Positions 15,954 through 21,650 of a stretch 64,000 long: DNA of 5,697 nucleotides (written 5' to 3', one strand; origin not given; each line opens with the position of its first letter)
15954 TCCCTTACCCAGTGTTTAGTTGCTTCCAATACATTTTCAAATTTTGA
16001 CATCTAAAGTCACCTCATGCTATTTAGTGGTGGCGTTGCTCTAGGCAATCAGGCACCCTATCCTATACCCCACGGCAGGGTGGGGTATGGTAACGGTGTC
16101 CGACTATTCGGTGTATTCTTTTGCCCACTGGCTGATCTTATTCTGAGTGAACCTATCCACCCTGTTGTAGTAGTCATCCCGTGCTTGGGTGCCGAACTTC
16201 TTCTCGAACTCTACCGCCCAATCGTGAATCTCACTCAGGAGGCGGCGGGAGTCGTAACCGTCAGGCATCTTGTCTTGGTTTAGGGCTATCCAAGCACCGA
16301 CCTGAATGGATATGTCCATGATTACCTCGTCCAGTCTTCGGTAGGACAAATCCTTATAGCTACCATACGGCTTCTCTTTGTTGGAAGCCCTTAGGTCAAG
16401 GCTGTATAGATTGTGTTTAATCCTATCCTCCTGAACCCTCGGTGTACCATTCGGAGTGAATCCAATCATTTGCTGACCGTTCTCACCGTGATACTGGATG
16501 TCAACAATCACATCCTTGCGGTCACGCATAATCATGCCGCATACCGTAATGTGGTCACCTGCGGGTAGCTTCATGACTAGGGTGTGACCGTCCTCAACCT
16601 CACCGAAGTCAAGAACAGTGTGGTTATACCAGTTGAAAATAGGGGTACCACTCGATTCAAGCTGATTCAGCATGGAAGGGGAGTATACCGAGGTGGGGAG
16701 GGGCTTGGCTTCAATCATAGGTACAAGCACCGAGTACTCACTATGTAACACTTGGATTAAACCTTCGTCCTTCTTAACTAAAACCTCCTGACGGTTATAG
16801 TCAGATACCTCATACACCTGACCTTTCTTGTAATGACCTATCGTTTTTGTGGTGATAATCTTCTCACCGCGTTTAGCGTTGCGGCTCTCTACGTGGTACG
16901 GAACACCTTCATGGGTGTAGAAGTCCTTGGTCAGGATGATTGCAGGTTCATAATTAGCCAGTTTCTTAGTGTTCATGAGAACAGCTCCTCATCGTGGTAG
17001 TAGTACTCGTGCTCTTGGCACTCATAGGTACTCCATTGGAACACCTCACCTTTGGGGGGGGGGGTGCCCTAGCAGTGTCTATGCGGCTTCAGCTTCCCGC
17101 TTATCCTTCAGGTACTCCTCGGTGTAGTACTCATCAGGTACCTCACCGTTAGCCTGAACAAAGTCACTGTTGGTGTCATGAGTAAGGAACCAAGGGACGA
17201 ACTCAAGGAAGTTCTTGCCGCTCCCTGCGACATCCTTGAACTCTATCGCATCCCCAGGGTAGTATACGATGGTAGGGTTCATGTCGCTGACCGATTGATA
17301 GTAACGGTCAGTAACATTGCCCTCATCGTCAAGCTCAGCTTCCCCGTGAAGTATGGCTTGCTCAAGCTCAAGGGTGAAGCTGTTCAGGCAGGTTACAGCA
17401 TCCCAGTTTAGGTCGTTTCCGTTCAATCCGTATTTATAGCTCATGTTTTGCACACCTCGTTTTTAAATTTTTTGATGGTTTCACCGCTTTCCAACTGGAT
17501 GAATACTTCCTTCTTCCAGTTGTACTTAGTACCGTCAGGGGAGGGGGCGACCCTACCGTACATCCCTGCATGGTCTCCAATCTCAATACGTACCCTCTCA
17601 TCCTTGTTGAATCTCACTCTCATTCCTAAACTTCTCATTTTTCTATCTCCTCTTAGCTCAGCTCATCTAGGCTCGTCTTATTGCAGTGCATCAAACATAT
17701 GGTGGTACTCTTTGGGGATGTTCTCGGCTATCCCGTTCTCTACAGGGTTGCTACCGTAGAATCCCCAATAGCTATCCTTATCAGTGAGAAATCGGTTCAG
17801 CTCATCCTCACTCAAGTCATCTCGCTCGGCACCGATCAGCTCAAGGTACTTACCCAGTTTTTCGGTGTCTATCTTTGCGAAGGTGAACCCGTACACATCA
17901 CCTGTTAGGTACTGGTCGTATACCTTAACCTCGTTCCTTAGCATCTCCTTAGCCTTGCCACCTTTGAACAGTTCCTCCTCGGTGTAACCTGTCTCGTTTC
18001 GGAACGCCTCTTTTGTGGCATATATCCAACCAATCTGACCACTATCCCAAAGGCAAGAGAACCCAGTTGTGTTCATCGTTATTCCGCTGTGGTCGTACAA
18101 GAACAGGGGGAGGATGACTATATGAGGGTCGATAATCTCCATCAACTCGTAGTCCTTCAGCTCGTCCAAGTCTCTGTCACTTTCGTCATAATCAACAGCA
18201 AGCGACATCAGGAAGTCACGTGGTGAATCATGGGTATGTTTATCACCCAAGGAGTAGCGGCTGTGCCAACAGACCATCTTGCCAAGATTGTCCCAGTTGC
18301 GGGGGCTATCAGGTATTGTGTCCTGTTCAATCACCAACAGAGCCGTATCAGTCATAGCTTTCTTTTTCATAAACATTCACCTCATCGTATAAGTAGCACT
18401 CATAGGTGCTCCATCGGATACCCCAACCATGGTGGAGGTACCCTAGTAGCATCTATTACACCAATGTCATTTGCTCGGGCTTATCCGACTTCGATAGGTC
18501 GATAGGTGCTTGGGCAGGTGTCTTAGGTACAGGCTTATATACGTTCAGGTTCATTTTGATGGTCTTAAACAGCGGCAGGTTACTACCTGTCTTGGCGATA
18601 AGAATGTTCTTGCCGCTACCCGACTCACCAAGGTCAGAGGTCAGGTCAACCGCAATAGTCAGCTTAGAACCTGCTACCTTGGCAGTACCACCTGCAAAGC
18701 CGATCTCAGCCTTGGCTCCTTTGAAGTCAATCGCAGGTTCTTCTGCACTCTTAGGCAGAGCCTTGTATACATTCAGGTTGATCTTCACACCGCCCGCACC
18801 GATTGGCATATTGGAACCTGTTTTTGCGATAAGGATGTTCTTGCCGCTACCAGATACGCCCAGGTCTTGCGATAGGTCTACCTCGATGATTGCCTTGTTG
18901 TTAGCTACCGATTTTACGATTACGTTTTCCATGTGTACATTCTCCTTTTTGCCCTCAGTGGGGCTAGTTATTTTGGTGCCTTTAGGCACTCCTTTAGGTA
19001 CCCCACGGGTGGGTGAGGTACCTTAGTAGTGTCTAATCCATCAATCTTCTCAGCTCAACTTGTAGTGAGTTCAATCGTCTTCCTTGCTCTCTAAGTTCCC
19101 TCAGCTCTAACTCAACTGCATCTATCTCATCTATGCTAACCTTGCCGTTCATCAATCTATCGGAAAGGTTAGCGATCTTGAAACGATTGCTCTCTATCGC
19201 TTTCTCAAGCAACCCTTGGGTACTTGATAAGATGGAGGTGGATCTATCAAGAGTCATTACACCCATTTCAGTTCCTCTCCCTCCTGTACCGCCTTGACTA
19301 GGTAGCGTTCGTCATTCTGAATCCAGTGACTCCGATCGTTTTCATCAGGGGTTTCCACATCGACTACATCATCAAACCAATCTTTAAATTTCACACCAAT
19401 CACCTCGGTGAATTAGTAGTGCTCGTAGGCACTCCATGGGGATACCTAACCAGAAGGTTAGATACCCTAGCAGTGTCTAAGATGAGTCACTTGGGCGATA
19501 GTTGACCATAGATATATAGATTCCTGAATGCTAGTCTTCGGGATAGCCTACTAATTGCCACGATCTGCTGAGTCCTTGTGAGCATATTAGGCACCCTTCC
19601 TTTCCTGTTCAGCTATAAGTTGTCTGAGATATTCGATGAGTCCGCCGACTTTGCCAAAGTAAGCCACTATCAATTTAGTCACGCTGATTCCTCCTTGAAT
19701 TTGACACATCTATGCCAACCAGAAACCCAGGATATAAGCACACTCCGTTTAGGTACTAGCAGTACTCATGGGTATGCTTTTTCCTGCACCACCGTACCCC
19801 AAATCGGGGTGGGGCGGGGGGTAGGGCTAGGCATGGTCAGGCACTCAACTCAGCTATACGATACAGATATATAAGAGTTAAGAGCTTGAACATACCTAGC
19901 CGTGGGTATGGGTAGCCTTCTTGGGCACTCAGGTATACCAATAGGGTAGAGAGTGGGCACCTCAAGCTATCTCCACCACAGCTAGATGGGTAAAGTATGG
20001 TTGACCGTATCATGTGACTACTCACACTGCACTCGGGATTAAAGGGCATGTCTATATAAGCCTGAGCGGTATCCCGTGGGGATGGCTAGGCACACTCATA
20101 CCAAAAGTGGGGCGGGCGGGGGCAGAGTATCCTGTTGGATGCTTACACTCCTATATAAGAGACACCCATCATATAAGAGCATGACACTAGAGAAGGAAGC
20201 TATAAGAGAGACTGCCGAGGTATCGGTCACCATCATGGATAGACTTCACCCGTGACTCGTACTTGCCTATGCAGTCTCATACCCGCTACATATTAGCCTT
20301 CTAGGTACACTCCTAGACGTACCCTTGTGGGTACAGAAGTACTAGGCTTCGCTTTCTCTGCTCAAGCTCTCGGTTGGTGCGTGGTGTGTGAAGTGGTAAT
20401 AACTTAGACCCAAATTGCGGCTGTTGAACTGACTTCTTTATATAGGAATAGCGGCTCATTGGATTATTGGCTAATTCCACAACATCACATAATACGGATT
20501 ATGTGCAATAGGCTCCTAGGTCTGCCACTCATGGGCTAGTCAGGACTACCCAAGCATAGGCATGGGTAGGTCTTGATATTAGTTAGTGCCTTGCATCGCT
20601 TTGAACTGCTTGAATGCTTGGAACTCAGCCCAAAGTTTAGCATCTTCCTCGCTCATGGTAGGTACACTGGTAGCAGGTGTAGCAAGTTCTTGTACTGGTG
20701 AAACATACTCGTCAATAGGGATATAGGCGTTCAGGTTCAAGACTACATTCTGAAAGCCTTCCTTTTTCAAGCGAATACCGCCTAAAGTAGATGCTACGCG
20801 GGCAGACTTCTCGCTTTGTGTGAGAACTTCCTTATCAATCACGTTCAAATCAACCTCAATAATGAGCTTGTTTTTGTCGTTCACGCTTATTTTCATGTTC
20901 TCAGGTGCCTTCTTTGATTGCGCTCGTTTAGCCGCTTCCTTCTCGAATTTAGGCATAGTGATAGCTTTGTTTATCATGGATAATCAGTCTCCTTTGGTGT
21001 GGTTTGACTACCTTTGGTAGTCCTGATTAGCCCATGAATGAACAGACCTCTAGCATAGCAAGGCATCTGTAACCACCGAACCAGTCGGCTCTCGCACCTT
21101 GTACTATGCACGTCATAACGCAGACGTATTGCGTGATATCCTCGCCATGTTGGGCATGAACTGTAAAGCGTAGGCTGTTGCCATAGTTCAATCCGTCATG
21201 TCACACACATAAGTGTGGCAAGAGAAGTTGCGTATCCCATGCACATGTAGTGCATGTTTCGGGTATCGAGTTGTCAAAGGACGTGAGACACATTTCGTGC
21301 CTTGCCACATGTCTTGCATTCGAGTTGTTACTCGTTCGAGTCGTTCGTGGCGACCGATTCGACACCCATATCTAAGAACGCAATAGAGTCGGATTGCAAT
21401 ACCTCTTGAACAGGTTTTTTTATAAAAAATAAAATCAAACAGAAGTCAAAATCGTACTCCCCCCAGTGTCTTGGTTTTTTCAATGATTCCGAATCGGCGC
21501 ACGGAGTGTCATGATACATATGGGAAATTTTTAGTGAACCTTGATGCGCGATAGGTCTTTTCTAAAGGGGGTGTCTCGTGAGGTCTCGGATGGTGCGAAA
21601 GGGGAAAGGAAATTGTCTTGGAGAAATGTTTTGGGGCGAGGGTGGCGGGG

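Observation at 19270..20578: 1.3-kb non-coding region with degenerate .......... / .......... repeats, a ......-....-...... palindrome and G-quadruplex-type runs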

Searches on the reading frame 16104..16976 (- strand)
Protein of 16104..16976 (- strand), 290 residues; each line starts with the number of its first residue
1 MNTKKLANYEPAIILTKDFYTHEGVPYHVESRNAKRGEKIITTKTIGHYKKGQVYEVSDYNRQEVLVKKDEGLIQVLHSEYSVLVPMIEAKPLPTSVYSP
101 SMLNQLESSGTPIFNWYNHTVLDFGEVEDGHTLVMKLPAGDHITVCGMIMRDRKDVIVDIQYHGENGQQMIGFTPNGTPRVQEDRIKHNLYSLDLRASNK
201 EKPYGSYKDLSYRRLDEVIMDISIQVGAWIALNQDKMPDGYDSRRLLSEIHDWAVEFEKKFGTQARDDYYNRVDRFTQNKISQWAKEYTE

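Call 9: search_protein_families(library=phrogs, proteins=[window:16104-16976:-], max_evalue=0.01)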
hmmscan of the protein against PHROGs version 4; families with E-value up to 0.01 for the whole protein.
window:16104-16976:- (290 aa): 2 families
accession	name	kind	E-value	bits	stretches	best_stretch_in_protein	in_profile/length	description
phrog_17910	-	unknown function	1.3e-05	25.5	1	23-87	53-125/350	-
phrog_13516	-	unknown function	0.0034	18.6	1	32-66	7-41/90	-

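Call 10: search_protein_families(library=pfam, proteins=[window:16104-16976:-], max_evalue=0.01)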
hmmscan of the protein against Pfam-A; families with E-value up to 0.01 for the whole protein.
window:16104-16976:- (290 aa): 0 families

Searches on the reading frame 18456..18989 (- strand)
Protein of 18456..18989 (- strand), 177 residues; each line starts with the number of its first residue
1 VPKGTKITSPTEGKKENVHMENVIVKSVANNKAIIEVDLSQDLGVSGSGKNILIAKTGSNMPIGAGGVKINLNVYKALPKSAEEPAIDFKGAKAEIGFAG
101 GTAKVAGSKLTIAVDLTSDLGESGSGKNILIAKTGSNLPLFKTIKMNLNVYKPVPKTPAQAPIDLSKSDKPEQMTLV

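Call 9: search_protein_families(library=phrogs, proteins=[window:18456-18989:-], max_evalue=0.01)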
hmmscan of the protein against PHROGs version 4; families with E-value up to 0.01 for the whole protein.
window:18456-18989:- (177 aa): 1 family
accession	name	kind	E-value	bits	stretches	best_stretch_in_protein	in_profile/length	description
phrog_11501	-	unknown function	0.0012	19.2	0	23-84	139-197/249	-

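Call 10: search_protein_families(library=pfam, proteins=[window:18456-18989:-], max_evalue=0.01)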
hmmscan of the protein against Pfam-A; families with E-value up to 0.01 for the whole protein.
window:18456-18989:- (177 aa): 0 families

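Call 16: find_related_loci(query=window:18456-18932:-, collection=viral_contigs, flank=6000)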
Query window:18456-18932:- (158 aa) in viral_contigs; peptide patterns used: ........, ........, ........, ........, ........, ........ (x = any residue, [..] = any of these).
10 stretches matched a pattern; 1 encode a relative of the query (tblastn E <= 1e-3); 1 distinct loci.
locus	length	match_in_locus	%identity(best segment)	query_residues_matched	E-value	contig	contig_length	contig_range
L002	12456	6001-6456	83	1-158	4e-80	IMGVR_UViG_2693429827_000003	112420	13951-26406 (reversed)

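Call 55: search_protein_families(library=ncbifam, proteins=[window:18456-18932:-], max_evalue=0.001)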
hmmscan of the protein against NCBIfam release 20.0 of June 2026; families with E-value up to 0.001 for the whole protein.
window:18456-18932:- (158 aa): 0 families

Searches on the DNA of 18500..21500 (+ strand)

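Call 4: search_dna_similar(query=window:18500-21500:+, collection=phages, mode=near, max_rows=30)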
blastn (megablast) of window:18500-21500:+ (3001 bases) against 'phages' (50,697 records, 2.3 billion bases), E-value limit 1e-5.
No match.

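Call 42: search_dna_similar(query=window:19690-21100:-, collection=phages, mode=distant, max_rows=15, max_evalue=0.001)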
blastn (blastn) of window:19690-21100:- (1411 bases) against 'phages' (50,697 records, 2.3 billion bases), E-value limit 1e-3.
No match.

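Call 43: search_dna_similar(query=window:19690-21100:-, collection=plasmids, mode=distant, max_rows=15, max_evalue=0.001)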
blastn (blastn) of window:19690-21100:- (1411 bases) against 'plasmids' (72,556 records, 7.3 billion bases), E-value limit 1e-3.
No match.
